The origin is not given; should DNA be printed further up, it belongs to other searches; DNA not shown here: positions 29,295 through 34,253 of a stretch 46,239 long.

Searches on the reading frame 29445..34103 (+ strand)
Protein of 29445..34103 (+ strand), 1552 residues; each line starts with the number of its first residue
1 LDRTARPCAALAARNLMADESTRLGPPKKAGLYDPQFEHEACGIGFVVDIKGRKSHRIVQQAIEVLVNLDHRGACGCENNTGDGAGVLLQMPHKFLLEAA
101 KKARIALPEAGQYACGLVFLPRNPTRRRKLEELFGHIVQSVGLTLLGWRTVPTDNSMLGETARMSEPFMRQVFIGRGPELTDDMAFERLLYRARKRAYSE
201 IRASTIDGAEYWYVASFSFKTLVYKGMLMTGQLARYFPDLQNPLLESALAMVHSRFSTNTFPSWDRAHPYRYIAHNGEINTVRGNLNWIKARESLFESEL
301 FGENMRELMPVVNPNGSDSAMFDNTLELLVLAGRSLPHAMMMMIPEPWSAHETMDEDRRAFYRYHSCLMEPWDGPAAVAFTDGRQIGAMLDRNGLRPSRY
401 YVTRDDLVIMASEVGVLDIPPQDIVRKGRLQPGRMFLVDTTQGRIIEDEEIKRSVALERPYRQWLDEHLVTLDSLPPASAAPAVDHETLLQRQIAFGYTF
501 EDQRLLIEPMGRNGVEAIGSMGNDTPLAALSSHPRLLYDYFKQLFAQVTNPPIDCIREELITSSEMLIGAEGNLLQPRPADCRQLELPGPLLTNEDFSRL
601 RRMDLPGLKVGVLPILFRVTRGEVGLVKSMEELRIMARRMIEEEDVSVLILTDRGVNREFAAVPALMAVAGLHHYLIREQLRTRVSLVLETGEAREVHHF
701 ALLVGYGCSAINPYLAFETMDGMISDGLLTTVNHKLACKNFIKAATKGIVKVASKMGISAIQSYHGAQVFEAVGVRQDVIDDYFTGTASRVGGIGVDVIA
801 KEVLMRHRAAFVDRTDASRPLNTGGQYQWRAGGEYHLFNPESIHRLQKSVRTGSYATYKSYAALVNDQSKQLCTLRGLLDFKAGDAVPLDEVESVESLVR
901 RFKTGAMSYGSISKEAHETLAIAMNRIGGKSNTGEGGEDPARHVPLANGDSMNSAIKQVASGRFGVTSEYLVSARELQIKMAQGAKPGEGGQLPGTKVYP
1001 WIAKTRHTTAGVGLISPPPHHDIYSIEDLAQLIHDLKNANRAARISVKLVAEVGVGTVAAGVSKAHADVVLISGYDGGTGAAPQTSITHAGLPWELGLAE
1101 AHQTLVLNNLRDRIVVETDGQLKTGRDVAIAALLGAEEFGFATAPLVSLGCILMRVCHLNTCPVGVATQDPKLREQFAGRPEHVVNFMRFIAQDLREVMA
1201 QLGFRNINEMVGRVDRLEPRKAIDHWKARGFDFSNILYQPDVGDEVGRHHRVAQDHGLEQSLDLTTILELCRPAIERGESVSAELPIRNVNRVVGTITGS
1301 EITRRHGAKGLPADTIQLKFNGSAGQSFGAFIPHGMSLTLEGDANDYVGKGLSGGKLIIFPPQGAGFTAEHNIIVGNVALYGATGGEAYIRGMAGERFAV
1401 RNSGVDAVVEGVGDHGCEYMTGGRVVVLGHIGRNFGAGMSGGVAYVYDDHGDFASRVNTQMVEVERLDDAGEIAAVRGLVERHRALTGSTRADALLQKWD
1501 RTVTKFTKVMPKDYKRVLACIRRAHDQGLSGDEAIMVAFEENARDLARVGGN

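Call 20: search_protein_families(library=pfam, proteins=[window:29445-34103:+], max_evalue=0.00001)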
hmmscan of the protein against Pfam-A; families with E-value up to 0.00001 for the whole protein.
window:29445-34103:+ (1552 aa): 4 families
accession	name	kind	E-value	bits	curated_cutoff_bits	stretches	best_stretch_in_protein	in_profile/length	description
PF00310.26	GATase_2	-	3.3e-190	632.7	19.9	1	42-464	1-420/420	Glutamine amidotransferases class-II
PF01645.23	Glu_synthase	-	2.1e-153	511.3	20.4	1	838-1204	3-368/369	Conserved region in glutamate synthase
PF04898.20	Glu_syn_central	-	3.1e-107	358.6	22.8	1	491-775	1-276/277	Glutamate synthase central domain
PF01493.24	GXGXG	-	2e-85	285.5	32.5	1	1286-1471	2-187/190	GXGXG motif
